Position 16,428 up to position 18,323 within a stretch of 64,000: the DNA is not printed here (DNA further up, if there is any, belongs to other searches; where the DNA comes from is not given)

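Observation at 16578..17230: Sensor kinase whose sensing end is cytoplasmic: beta-rich N-domain plus His-rich linker before two transmembrane helices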

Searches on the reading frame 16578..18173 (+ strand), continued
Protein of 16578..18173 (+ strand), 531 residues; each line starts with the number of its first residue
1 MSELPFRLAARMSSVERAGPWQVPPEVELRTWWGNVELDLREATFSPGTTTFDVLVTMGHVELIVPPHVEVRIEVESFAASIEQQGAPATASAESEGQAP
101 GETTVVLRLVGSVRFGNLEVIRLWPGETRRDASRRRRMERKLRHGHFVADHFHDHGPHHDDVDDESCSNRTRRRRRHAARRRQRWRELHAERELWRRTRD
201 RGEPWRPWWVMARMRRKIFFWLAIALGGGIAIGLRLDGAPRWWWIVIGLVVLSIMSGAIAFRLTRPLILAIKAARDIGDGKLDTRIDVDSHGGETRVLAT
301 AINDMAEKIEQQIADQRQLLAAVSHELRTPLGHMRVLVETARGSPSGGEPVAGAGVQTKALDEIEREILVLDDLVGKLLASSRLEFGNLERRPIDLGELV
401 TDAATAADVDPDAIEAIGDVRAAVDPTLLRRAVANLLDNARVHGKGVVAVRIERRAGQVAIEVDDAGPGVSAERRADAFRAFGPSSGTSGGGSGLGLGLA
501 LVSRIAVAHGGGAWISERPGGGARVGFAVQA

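Call 18: find_related_loci(query=A1, collection=genome_contigs, flank=5000)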
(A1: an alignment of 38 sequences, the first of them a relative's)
Query A1 (531 aa) in genome_contigs; peptide patterns used: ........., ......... (x = any residue, [..] = any of these).
491 stretches matched a pattern; 448 encode a relative of the query (tblastn E <= 1e-3); the best 80 are kept; 80 distinct loci.
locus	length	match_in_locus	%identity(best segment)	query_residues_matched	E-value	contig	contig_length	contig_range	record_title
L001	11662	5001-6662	64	1-531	0e+0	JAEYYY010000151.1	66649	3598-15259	MAG: Proteobacteria bacterium isolate OH_CBlB_71 k127_3035227, whole genome shotgun sequence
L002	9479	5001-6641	63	1-531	0e+0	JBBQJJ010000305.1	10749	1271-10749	MAG: Haliangiales bacterium isolate Co_metawrap_728 Cmw_728_k141_29152551_length_10749_cov_12.9910, whole genome shotgun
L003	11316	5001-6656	63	6-531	0e+0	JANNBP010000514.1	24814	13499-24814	MAG: Deltaproteobacteria bacterium isolate OTE_78_metabat_316 OTE_78_k141_1909927, whole genome shotgun sequence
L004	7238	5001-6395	59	12-529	5e-174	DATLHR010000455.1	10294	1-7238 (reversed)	MAG TPA_asm: Kofleriaceae bacterium isolate SMAG_U13645 k141_2576893, whole genome shotgun sequence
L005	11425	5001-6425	59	8-530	7e-172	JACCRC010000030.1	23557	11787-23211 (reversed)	MAG: Deltaproteobacteria bacterium isolate MGR_bin12 SD2897-2912_k127_4647978, whole genome shotgun sequence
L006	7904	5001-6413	58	7-529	2e-171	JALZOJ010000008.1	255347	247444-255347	MAG: Myxococcota bacterium isolate MSU bin108 SD1459_NODE_8_length_255347_cov_15.361418, whole genome shotgun sequence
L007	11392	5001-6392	60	8-529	8e-178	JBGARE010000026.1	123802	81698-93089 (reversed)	MAG: Kofleriaceae bacterium isolate MAG_AAO_AS.67 AAOAS-67_NODE_26_length_123802_cov_7.865433, whole genome shotgun sequ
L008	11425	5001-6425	57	8-530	2e-169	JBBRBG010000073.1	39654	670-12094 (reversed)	MAG: Haliangiales bacterium isolate Co_metawrap_2332 Cmw_2332_k141_22872191_length_39654_cov_11.6105, whole genome shotg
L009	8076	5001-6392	56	8-529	4e-168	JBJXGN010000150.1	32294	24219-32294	MAG: Kofleriaceae bacterium isolate F1F2.bin.256 k127_7456860, whole genome shotgun sequence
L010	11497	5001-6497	56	8-531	2e-165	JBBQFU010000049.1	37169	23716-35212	MAG: Haliangiales bacterium isolate Co_metawrap_1004 Cmw_1004_k141_4576042_length_37169_cov_8.9991, whole genome shotgun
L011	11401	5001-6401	54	11-531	9e-165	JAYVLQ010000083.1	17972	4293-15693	MAG: Kofleriaceae bacterium isolate GL54_UP_metabinner_5 GL54_UP_metabinner_5_82, whole genome shotgun sequence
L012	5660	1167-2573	56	1-529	2e-165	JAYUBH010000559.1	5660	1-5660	MAG: Deltaproteobacteria bacterium isolate GFS_6721 GFS_6721_558, whole genome shotgun sequence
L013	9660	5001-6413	57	8-530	3e-163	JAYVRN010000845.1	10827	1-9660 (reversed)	MAG: Myxococcales bacterium isolate GL73_DN_concoct_207_sub GL73_DN_concoct_207_sub_844, whole genome shotgun sequence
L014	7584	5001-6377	57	12-529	5e-161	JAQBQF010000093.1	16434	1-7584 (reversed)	MAG: Myxococcales bacterium isolate RYN_366 scaffold_302755, whole genome shotgun sequence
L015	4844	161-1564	56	12-529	8e-164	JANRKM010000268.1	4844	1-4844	MAG: Kofleriaceae bacterium isolate bins.76 k141_4063327, whole genome shotgun sequence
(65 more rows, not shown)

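Call 26: search_protein_families(library=ncbifam, proteins=[window:16578-18173:+], max_evalue=0.01)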
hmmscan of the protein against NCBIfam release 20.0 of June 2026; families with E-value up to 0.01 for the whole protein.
window:16578-18173:+ (531 aa): 76 families (the best 25 are shown)
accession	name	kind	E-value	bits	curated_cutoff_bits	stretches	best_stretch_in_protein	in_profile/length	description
NF007898.0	PRK10604.1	equivalog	8.8e-38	130.6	478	1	272-528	169-420/433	two-component system sensor histidine kinase RstB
TIGR01386.1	cztS_silS_copS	subfamily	2.2e-30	106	292.55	1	243-519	167-446/457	heavy metal sensor histidine kinase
NF007004.0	PRK09467.1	equivalog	2.8e-30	105.5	415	1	248-526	164-431/440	two-component system sensor histidine kinase EnvZ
NF007007.0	PRK09470.1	equivalog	2.5e-28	99.2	486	1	258-526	187-454/463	envelope stress sensor histidine kinase CpxA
NF045900.1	HisKinCpxALeg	equivalog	2.6e-27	95.7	800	1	242-526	151-446/451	two-component system sensor histidine kinase CpxA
NF040691.1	MtrAB_MtrB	equivalog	7.6e-25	87.9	450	1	247-524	192-485/507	MtrAB system histidine kinase MtrB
NF012163.2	BaeS_SmeS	equivalog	1.3e-24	87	500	1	242-526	166-453/457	sensor histidine kinase efflux regulator BaeS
NF045903.1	CuHisKinLciSLeg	equivalog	3.4e-24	85.9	700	1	249-526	72-353/357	copper-responsive two-component system sensor histidine kinase LciS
NF008312.0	PRK11100.1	equivalog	6.1e-23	81.4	356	1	243-527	186-470/477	two-component system sensor histidine kinase CreC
NF033094.0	HK_VanS_O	exception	1.5e-21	77.1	720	1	249-526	56-335/345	vancomycin resistance histidine kinase VanS-O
NF006800.0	PRK09303.1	equivalog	2.6e-20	72.7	342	1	306-529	141-375/383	histidine kinase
NF012226.0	AdeS_HK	equivalog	1.1e-19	70.8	500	2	244-332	61-154/353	two-component sensor histidine kinase AdeS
NF007837.0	PRK10549.1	equivalog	1.6e-19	70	603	1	243-525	166-452/466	envelope stress sensor histidine kinase BaeS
NF008025.0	PRK10755.1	equivalog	1.7e-19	69.7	314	2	420-519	245-343/362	two-component system sensor histidine kinase PmrB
TIGR02966.1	phoR_proteo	equivalog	2.2e-19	69.7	334.2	1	310-524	108-328/333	phosphate regulon sensor histidine kinase PhoR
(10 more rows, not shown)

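Call 53: predict_structure(alignment_id=A1)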
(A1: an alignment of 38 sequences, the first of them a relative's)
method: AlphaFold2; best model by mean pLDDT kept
length: 531 residues; sequences in the alignment: 38
mean_pLDDT: 79.3   pTM: 0.39
mean pLDDT of the five models: 79.3, 79.1, 77.8, 77.0, 76.9
residues with pLDDT >= 90: 186; 70-90: 223; 50-70: 77; < 50: 45
segments of 3 or more residues with pLDDT < 50: 92-95, 147-165, 201-205, 485-494
pLDDT, mean of each block of 10 residues (from residue 1): 77 96 97 98 95 98 95 96 81 51 87 98 93 87 62 40 50 79 80 62 51 76 81 72 81 79 76 72 74 75 78 74 75 84 64 69 85 70 62 96 96 96 95 93 87 96 80 73 49 59 90 87 90 89
secondary structure, 60 per line:
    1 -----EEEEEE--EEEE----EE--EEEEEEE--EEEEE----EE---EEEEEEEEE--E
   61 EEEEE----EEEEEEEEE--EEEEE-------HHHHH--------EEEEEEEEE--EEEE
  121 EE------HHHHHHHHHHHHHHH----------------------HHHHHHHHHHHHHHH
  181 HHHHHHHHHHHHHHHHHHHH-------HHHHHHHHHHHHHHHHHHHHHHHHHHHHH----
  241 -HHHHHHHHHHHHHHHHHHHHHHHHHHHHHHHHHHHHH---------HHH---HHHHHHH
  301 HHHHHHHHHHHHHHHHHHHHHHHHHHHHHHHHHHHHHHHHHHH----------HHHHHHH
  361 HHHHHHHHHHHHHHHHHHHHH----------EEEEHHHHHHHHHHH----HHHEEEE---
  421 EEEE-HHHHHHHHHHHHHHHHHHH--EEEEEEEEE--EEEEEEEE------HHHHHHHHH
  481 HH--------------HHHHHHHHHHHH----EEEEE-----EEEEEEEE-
elements in order: E6-11 E14-17 E26-32 E35-39 E49-57 E60-65 E70-78 E81-85 H93-97 E106-114 E117-122 H129-143 H166-200 H208-236 H242-278 H294-343 H354-381 E392-395 H396-406 E414-417 E421-424 H426-444 E447-455 E458-465 H472-482 H497-508 E513-517 E523-530
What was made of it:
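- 16962..17072 (+): Short helix (aa 129-143) followed by the His/Asp-rich disordered linker (aa 144-165, includes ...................). AF2 pLDDT is below 50 for aa 147-165 (call 53).
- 17073..17177 (+): Arg-rich segment and conserved juxtamembrane helix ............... (aa 166-200). AF2 gives a helix at 166-200 (call 53).
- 17196..17366 (+): Membrane hairpin: PWW-MARMRRK + TM1 (aa 207-236), outer loop (aa 237-241), TM2 (aa 242-263). AF2 gives helices 208-236 and 242-278 with a 5-residue turn (call 53).
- The full-length AF2 model has pTM 0.39 and gives no confident docking of Toastrack onto HAMP/DHp (call 53).
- Tried and rejected: The full-length AF2 model gave no trustworthy inter-domain packing, at pTM 0.39 (call 53).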
